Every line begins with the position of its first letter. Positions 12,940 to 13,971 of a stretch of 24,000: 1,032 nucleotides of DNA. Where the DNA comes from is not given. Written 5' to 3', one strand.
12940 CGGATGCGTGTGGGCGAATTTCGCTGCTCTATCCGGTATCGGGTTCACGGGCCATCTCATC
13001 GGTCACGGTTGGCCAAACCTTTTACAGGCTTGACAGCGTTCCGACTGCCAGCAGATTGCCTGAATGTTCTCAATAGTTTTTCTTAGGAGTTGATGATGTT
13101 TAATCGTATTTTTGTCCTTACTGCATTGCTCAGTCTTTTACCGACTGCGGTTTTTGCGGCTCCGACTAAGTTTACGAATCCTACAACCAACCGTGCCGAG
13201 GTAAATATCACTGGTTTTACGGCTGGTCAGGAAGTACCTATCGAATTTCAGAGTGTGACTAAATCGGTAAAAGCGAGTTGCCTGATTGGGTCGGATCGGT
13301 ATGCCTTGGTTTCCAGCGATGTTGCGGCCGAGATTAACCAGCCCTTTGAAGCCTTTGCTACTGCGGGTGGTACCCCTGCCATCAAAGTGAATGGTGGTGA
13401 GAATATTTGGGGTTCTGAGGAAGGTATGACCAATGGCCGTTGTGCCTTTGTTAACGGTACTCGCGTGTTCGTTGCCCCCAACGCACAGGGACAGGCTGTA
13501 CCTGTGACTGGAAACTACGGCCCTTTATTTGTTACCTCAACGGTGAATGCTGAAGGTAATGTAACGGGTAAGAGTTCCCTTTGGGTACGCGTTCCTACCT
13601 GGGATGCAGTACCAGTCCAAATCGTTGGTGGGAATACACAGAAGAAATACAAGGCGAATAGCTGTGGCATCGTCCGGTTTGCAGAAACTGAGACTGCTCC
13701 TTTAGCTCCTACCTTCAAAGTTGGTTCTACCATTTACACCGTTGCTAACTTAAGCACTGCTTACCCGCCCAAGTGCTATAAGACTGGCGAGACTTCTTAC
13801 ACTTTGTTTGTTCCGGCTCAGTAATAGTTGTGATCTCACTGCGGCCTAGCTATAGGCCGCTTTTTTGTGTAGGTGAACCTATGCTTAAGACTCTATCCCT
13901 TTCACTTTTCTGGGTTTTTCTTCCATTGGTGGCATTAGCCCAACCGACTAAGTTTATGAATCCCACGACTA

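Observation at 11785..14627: Four tandem paralogs of an unrecognised secreted protein family with conserved ends and a hypervariable centre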

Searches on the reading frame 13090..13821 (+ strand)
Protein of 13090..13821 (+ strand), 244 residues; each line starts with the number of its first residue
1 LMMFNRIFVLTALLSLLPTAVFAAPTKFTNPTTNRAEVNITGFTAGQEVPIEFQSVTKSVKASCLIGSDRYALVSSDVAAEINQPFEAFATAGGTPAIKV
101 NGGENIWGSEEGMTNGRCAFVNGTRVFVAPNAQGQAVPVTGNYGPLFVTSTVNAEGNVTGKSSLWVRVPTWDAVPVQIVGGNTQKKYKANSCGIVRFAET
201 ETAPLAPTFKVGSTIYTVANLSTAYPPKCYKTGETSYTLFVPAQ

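Call 4: search_protein_families(library=pfam, proteins=[window:13090-13821:+], max_evalue=0.1)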
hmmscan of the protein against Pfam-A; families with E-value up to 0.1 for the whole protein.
window:13090-13821:+ (244 aa): 1 family
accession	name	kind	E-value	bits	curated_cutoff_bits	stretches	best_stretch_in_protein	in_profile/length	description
PF09100.16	Qn_am_d_aIV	-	0.065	13.5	25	0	139-175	95-132/133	Quinohemoprotein amine dehydrogenase, alpha subunit domain IV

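Call 10: find_homologous_proteins(query=window:13090-13821:+, max_evalue=0.001)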
Query window:13090-13821:+ (244 aa): 3 proteins with E <= 0.001 among 494 candidates.
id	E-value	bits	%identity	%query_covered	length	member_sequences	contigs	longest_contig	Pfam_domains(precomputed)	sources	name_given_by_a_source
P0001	4.9e-155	532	100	99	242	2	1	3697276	-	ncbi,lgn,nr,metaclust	ncbi:hypothetical protein Syn6312_2904 [Synechococcus sp. PCC 6312]|nr:hypothetical protein Syn6312_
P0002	4.7e-116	404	74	99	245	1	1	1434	-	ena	-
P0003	1.3e-72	262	53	98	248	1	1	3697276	-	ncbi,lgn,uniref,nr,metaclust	ncbi:hypothetical protein [Synechococcus sp. PCC 6312]|uniref:hypothetical protein n=1 Tax=Synechoco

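Call 15: find_encoding_contigs(protein=P0002, flank=10000)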
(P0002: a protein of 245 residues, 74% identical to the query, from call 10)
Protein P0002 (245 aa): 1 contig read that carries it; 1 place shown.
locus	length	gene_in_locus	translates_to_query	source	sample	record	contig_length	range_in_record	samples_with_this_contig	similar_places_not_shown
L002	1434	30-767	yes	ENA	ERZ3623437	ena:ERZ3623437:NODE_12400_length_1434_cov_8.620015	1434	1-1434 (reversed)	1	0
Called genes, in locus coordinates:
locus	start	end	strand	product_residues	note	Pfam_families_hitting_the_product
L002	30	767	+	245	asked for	-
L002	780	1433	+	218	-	?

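Call 27: predict_structure(alignment_id=A2)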
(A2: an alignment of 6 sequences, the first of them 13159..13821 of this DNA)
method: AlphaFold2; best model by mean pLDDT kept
length: 221 residues; sequences in the alignment: 6
mean_pLDDT: 69.1   pTM: 0.54
mean pLDDT of the five models: 69.1, 67.6, 65.5, 65.2, 62.5
residues with pLDDT >= 90: 5; 70-90: 123; 50-70: 55; < 50: 38
segments of 3 or more residues with pLDDT < 50: 55-72, 209-221
pLDDT, mean of each block of 10 residues (from residue 1): 75 83 83 66 86 49 33 53 57 85 88 85 79 76 73 56 80 67 74 80 59 37 29
secondary structure, 60 per line:
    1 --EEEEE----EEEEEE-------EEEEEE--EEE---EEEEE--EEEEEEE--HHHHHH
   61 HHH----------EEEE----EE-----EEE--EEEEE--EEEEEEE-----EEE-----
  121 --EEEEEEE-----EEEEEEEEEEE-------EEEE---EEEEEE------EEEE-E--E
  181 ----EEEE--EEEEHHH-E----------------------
elements in order: E3-7 E12-17 E25-30 E33-35 E39-43 E46-52 H55-63 E74-77 E89-91 E94-98 E101-107 E113-115 E123-129 E135-145 E153-156 E160-165 E172-175 E185-188 E191-194

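Call 29: search_protein_representatives(alignment_id=A2)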
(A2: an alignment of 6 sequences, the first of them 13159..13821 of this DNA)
Query: 6 sequences, 199 profile positions. Proteins with E-value up to 0.001 (for the whole library): 80; up to 1e-10: 8; up to 1e-30: 3. The best 80 are listed.
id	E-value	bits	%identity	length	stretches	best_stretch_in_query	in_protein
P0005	1.8e-82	292.4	-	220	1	1-199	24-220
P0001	6.8e-75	267.7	-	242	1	1-199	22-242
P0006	1.1e-44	169.1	-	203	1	1-185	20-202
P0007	2.8e-17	79.6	-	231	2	124-198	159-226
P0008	8.4e-15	71.5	-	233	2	132-199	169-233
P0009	6.3e-12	62.2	-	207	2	119-187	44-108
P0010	9.2e-12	61.6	-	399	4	14-190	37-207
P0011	4.3e-11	59.4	-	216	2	114-189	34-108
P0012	1.7e-10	57.5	-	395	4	106-169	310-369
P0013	2.5e-10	56.9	-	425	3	114-188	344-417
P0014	2.6e-10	56.9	-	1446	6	22-123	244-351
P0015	3.5e-09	53.2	-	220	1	14-196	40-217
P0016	5.9e-09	52.5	-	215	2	114-186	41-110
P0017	1.7e-08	51.0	-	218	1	14-199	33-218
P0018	1.8e-08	50.9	-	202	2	83-178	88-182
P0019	2.6e-08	50.3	-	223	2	134-198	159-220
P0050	6.2e-05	39.3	-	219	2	124-186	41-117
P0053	9.3e-05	38.8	-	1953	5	61-110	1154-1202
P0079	4.6e-04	36.5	-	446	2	6-85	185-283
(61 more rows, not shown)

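Call 32: search_protein_families(library=pfam, proteins=[P0007, P0008, P0009, P0010, P0011, P0015, P0017, P0018, P0019, P0013], max_evalue=0.1)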
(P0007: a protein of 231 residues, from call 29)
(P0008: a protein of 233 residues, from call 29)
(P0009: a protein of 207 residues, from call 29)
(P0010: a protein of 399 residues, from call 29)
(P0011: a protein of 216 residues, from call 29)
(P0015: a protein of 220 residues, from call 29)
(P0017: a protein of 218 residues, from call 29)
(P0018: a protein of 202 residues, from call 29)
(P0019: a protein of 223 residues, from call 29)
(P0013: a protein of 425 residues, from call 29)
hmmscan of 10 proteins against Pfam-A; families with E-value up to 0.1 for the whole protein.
P0007 (231 aa): 0 families

P0008 (233 aa): 0 families

P0009 (207 aa): 0 families

P0010 (399 aa): 0 families

P0011 (216 aa): 0 families

P0015 (220 aa): 1 family
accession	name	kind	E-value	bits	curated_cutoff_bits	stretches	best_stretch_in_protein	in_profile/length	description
PF05354.17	Phage_attach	-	0.092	13.8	26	0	41-98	31-87/99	Phage Head-Tail Attachment protein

P0017 (218 aa): 0 families

P0018 (202 aa): 0 families

P0019 (223 aa): 0 families

P0013 (425 aa): 0 families

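Call 33: search_protein_families(library=ncbifam, proteins=[window:13096-13821:+, P0007, P0009, P0010, P0015, P0017, P0014], max_evalue=0.1)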
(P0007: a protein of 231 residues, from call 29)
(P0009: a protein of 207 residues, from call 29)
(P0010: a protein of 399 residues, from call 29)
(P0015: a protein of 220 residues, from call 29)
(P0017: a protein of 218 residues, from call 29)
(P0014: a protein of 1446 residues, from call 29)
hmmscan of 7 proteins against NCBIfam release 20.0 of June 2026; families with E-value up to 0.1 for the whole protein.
window:13096-13821:+ (242 aa): 0 families

P0007 (231 aa): 0 families

P0009 (207 aa): 0 families

P0010 (399 aa): 0 families

P0015 (220 aa): 1 family
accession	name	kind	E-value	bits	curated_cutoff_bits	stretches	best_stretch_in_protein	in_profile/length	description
NF011067.0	PRK14497.1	equivalog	0.0044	15.6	536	1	124-192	51-118/546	putative molybdopterin biosynthesis protein MoeA/unknown domain fusion protein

P0017 (218 aa): 0 families

P0014 (1446 aa): 6 families
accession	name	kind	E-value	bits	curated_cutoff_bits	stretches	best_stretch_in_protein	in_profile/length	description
NF047961.1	adhesin_HupY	equivalog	6.5e-11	41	1250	1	103-184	175-251/978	leucine-rich repeat adhesin HupY/LrrG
NF052225.1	ThioSDhTetH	equivalog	1.4e-08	34.4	300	0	366-403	84-121/259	thiosulfate dehydrogenase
NF006058.0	PRK08206.1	equivalog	0.00026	19.6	276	0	919-974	342-397/402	diaminopropionate ammonia-lyase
NF012230.0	LWXIA_domain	equivalog_domain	0.0015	18.5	33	0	327-344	57-74/74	LWXIA domain-containing protein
NF038114.1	rightmost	domain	0.0093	16.3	35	0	971-1036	29-95/113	PxKF domain-containing protein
NF051440.1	CuResCopIPSEAE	equivalog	0.051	13.3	280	0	420-460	34-74/180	copper-resistant cuproprotein CopI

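Call 34: fold_search(model_id=the predicted structure, library=pdb)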
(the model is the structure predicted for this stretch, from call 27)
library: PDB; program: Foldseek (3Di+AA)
matches with E <= 10: 375; with E <= 0.001: 0
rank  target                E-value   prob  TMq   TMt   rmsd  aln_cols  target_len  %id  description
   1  3n55_A                2.7e-01  0.09  0.12  0.19  19.3       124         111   14  SO1698 protein, an aspartic peptidase from Shewanella oneidensis. (released 2010-06-02)
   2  7dpf_1                4.6e-01  0.02  0.09  0.08  24.5       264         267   11  Cryo-EM structure of Coxsackievirus B1 mature virion (released 2021-05-05)
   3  3njj_A                4.9e-01  0.08  0.12  0.19  18.6       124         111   14  P115A mutant of SO1698 protein, an aspartic peptidase from Shewanella oneidensis (released 2010-07-21)
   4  7q9k_C                6.3e-01  0.02  0.08  0.03  21.5       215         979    8  Beta-32 fab in complex with SARS-CoV-2 beta-Spike glycoprotein (released 2021-12-15)
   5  5vo8_D                6.7e-01  0.04  0.11  0.03  16.4       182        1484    9  X-ray crystal structure of a bacterial reiterative transcription complex of pyrG promoter (released 2017-05-24)
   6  8w8p_D                7.0e-01  0.03  0.12  0.03  17.0       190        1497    8  Thermus thermophilus initiation transcription complex containing CMPcPP in the post-translocated state (released 2024-07-24)
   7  7q9k_A                7.0e-01  0.02  0.08  0.03  21.5       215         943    8  Beta-32 fab in complex with SARS-CoV-2 beta-Spike glycoprotein (released 2021-12-15)
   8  3njh_A                7.4e-01  0.06  0.12  0.18  20.2       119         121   12  D37A mutant of SO1698 protein, an aspartic peptidase from Shewanella oneidensis. (released 2010-07-14)
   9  7ums_T                8.2e-01  0.04  0.13  0.13  17.7       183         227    8  Structure of the VP5*/VP8* assembly from the human rotavirus strain CDC-9 in complex with antibody 41 - Upright confor (released 2022-07-27)
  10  3njf_A                8.7e-01  0.06  0.11  0.18  20.3       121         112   13  Y26F mutant of SO1698 protein, an aspartic peptidase from Shewanella oneidensis (released 2010-07-07)
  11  4g7o_N                8.7e-01  0.04  0.12  0.04  16.1       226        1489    7  Crystal structure of Thermus thermophilus transcription initiation complex containing 2 nt of RNA (released 2012-10-31)
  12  5y31_B                9.2e-01  0.06  0.15  0.08  14.4       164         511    9  Crystal structure of human LGI1-ADAM22 complex (released 2018-05-02)
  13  7lok_C                9.2e-01  0.03  0.11  0.08  21.1       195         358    9  Structure of CD4 mimetic M48U1 in complex with BG505 SOSIP.664 HIV-1 Env trimer and 17b Fab (released 2021-04-14)
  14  7wly_A                9.2e-01  0.01  0.10  0.03  22.3       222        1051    8  Cryo-EM structure of the Omicron S in complex with 35B5 Fab(1 down- and 2 up RBDs) (released 2022-05-25)
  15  6wps_A                9.7e-01  0.01  0.09  0.04  21.3       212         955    8  Structure of the SARS-CoV-2 spike glycoprotein in complex with the S309 neutralizing antibody Fab fragment (released 2020-05-27)
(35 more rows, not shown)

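Call 39: find_homologous_proteins(query=A4, max_evalue=0.001)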
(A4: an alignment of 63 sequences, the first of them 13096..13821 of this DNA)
Query A4 (63 sequences) (242 aa, profile of the alignment): 27 proteins with E <= 0.001 among 8000 candidates.
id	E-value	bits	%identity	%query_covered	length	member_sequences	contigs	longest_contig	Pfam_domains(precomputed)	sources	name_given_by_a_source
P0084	2.3e-63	232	39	23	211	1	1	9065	-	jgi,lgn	jgi:hypothetical protein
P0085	2.1e-62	229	38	23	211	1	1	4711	-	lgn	-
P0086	3.9e-62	228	39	23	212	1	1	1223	-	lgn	-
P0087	1.6e-58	216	39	22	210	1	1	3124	-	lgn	-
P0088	9.3e-57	210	40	23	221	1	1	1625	-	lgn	-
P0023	1.2e-56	210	39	22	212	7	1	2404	-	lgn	-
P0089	1.7e-56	209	39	22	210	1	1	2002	-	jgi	jgi:hypothetical protein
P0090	2.4e-56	209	39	22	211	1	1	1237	-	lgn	-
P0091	1.2e-54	203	38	28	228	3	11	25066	-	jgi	jgi:hypothetical protein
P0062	2.5e-53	199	30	22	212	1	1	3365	-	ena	-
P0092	4.4e-53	198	39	22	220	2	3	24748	-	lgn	-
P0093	4.4e-51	192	36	24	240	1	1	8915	-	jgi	-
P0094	7.9e-51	191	37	28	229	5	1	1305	-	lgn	-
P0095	1.3e-50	190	39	24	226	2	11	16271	-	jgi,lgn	jgi:hypothetical protein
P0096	2.1e-50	189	34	25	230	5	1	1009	-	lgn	-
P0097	1.4e-49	187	31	24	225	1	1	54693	-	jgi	-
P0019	2.4e-48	183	38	25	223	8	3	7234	-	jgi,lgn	-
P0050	3.9e-36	143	30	19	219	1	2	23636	-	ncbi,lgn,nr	ncbi:MAG TPA: hypothetical protein VK203_27740 [Nostocaceae cyanobacterium]|nr:hypothetical protein 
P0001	7.6e-31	126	100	100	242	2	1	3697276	-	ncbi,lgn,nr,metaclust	ncbi:hypothetical protein Syn6312_2904 [Synechococcus sp. PCC 6312]|nr:hypothetical protein Syn6312_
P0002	1.5e-30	125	74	100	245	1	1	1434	-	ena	-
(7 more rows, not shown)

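Call 40: find_encoding_contigs(protein=P0097, flank=10000, max_places=2)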
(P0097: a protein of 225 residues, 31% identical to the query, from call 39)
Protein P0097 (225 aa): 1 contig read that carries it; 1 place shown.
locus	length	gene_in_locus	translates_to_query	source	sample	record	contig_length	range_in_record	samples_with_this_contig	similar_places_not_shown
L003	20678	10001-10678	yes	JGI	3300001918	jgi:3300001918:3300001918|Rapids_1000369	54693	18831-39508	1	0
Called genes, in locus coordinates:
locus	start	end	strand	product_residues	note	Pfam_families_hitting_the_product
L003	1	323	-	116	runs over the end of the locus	-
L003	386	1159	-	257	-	-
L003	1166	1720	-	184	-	PF07275:ArdA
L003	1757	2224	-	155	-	-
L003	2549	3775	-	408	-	-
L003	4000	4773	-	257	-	-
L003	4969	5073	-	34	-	-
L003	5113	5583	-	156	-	-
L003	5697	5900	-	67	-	-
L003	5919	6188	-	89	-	-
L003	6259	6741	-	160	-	-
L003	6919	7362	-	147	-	-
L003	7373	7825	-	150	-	-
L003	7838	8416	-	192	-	-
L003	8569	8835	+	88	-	-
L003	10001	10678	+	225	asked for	-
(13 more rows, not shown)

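Call 41: find_encoding_contigs(protein=P0050, flank=10000, max_places=2)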
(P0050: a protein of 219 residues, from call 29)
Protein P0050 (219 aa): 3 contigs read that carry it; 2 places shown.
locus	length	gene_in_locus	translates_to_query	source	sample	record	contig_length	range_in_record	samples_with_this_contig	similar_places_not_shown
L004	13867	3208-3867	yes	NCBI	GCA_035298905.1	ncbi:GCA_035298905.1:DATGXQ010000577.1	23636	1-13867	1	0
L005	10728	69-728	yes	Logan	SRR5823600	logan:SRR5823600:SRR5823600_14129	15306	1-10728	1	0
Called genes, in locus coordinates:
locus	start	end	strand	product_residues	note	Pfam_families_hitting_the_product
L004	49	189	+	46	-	-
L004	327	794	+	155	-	-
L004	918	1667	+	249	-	PF13532:2OG-FeII_Oxy_2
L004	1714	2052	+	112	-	-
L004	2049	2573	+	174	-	PF06908:YpsA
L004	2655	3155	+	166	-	-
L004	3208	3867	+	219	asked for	-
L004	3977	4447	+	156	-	-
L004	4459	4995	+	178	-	-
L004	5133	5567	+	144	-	-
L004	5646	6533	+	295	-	PF19247:DUF5895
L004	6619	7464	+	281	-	-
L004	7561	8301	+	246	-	-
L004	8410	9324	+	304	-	-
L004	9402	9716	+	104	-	-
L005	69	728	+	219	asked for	-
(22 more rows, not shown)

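Call 42: find_encoding_contigs(protein=P0091, flank=10000, max_places=2)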
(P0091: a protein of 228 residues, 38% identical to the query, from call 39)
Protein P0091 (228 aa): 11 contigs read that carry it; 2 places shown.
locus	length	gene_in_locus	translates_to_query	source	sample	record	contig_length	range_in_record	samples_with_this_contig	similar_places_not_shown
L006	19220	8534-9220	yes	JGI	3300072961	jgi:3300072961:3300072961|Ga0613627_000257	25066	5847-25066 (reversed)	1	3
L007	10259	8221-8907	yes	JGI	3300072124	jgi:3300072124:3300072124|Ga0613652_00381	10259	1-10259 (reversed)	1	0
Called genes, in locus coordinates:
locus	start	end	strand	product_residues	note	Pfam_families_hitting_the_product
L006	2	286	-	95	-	?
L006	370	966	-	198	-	PF00665:rve, PF13683:rve_3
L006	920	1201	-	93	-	PF13276:HTH_21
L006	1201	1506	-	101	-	PF01527:HTH_Tnp_1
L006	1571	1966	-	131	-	-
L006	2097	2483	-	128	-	-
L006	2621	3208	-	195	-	PF00589:Phage_integrase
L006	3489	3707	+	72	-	-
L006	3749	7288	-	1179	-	PF00400:WD40, PF23381:Beta-prop_IFT122_1st, PF23389:Beta-prop_WDR19_1st, PF23414:Beta-prop_EML_2, PF24805:EIF3I, PF24814:WD40_Prp19, PF25172:Beta-prop_WDR3_2nd, PF25173:Beta-prop_WDR3_1st, +74 more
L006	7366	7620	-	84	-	PF13744:HTH_37 (weak), PF13560:HTH_31, PF01381:HTH_3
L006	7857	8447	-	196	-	PF00565:SNase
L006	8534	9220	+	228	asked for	-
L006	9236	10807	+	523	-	-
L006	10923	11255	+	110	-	-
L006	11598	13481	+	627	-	-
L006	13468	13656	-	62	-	-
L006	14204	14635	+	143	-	-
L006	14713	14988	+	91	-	PF03693:ParD_antitoxin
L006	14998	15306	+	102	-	PF05016:ParE_toxin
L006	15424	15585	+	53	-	-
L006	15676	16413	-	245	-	-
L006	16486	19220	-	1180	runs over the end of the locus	PF13401:AAA_22 (faint), PF00271:Helicase_C (weak)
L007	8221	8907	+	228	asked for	-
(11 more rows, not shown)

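Call 46: find_related_loci(query=A5, collection=genome_contigs, flank=10000)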
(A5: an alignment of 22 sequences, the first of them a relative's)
Query A5 (228 aa) in genome_contigs; peptide patterns used: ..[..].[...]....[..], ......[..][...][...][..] (x = any residue, [..] = any of these).
57 stretches matched a pattern; 7 encode a relative of the query (tblastn E <= 1e-3); 7 distinct loci.
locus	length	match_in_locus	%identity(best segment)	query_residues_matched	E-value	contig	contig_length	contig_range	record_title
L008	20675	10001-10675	64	2-228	8e-91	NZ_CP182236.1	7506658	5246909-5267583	Egbenema sp. FJBBOT/2019 chromosome, complete genome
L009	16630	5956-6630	63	2-228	2e-89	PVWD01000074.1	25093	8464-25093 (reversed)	Filamentous cyanobacterium CCP2 NODE_83_length_25093_cov_5.94839_ID_79346, whole genome shotgun sequence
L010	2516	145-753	60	24-228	6e-75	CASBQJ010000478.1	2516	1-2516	MAG: uncultured cyanobacterium isolate PMM_0085 genome assembly, contig: PMM_0085_000000000478, whole genome shotgun seq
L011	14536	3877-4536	56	3-228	5e-66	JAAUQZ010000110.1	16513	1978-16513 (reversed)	MAG: Leptolyngbyaceae cyanobacterium RM1_406_9 NODE_953_length_16513_cov_7.644575, whole genome shotgun sequence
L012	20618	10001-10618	42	8-228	8e-45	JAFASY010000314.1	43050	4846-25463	MAG: Chroococcidiopsidaceae cyanobacterium CP_BM_ER_R8_30 BM_ER_R8_k147_201117, whole genome shotgun sequence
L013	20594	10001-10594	40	12-228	3e-42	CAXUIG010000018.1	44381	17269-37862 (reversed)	MAG TPA_asm: uncultured bacterium isolate public_SRR14722086_metawrap_bin.4 genome assembly, contig: public_SRR14722086_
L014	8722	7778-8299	31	27-228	4e-13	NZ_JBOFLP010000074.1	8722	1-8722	MAG: Chroococcidiopsis sp. isolate WFFMC_MAG_337 k139_64740_flag=0_multi=5.2224_len=8722, whole genome shotgun sequence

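Call 53: predict_structure(alignment_id=A6)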
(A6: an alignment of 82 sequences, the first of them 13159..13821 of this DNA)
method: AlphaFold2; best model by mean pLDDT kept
length: 221 residues; sequences in the alignment: 82
mean_pLDDT: 79.8   pTM: 0.71
mean pLDDT of the five models: 79.8, 79.5, 78.7, 78.5, 77.8
residues with pLDDT >= 90: 85; 70-90: 70; 50-70: 55; < 50: 11
segments of 3 or more residues with pLDDT < 50: 44-46, 53-60
pLDDT, mean of each block of 10 residues (from residue 1): 96 97 97 82 55 46 57 79 65 75 78 78 61 61 74 84 97 94 94 97 97 95 69
secondary structure, 60 per line:
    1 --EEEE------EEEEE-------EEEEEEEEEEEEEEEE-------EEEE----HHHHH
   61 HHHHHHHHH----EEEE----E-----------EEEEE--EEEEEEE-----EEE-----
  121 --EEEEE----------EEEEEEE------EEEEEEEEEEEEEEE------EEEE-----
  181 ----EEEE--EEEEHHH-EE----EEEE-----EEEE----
elements in order: E3-6 E13-17 E25-40 E48-51 H56-69 E74-77 E94-98 E101-107 E113-115 E123-127 E138-144 E151-165 E172-175 E185-188 E191-194 E205-208 E214-217

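Call 56: fold_search(model_id=the predicted structure, library=pdb)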
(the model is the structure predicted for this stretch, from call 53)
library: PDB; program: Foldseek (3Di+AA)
matches with E <= 10: 846; with E <= 0.001: 0
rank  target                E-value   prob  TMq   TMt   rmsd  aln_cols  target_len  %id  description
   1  7dpg_1                6.0e-02  0.04  0.09  0.09  22.2       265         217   10  Cryo-EM structure of Coxsackievirus B1 empty particle (released 2021-05-05)
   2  8r5x_A                7.4e-02  0.06  0.11  0.10  21.9       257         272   12  Structure of coxsackievirus B5 capsid (mutant CVB5F.cas.genogroupB) - F particle (released 2024-03-27)
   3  7q9i_A                7.4e-02  0.05  0.10  0.04  20.9       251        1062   10  Beta-43 fab in complex with SARS-CoV-2 beta-Spike glycoprotein (released 2021-12-15)
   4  7q9i_B                8.6e-02  0.04  0.10  0.04  20.9       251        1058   10  Beta-43 fab in complex with SARS-CoV-2 beta-Spike glycoprotein (released 2021-12-15)
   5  6zck_A                1.1e-01  0.05  0.12  0.10  21.6       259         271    8  Coxsackievirus B4 in complex with capsid binder compound 48 (released 2021-03-17)
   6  8dlm_A                1.2e-01  0.04  0.11  0.05  20.7       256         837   12  Cryo-EM structure of SARS-CoV-2 Beta (B.1.351) spike protein in complex with human ACE2 (released 2022-08-31)
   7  7wl3_1                1.4e-01  0.06  0.12  0.12  21.9       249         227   12  CVB5 expended empty particle (released 2022-03-30)
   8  7ybl_A                1.5e-01  0.02  0.09  0.04  21.9       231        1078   10  SARS-CoV-2 B.1.620 variant spike (close state) (released 2023-08-09)
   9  7lgr                  1.5e-01  0.11  0.14  0.19  18.1       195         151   12  Streptococcus mutans Collagen binding Protein CNM - N2 Domain (released 2022-01-26)
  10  7q0i_D                1.5e-01  0.04  0.08  0.08  20.9       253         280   10  Crystal structure of the N-terminal domain of SARS-CoV-2 beta variant spike glycoprotein in complex with Beta-43 (released 2021-12-22)
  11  8v0s_A                1.5e-01  0.02  0.08  0.04  21.3       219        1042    9  SARS-CoV-2 Omicron-XBB.1.5 3-RBD down Spike Protein Trimer 2 (S-GSAS-Omicron-XBB.1.5) (released 2024-06-12)
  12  4lee_A                1.7e-01  0.08  0.13  0.10  22.3       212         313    8  Structure of the Als3 adhesin from Candida albicans, residues 1-313 (mature sequence), triple mutant in the binding ca (released 2014-05-14)
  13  4jo5                  2.0e-01  0.07  0.12  0.15  22.1       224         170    9  CBM3a-L domain with flanking linkers from scaffoldin cipA of cellulosome of Clostridium thermocellum (released 2013-07-17)
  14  9fjc_1                2.1e-01  0.04  0.10  0.10  22.0       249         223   13  Compact CVB1-VLP (Tween80) (released 2024-07-31)
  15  7ya0_A                2.1e-01  0.03  0.11  0.04  21.1       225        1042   10  Cryo-EM structure of hACE2-bound SARS-CoV-2 Omicron spike protein with L371S, P373S and F375S mutations (S-6P-RRAR) (released 2022-09-21)
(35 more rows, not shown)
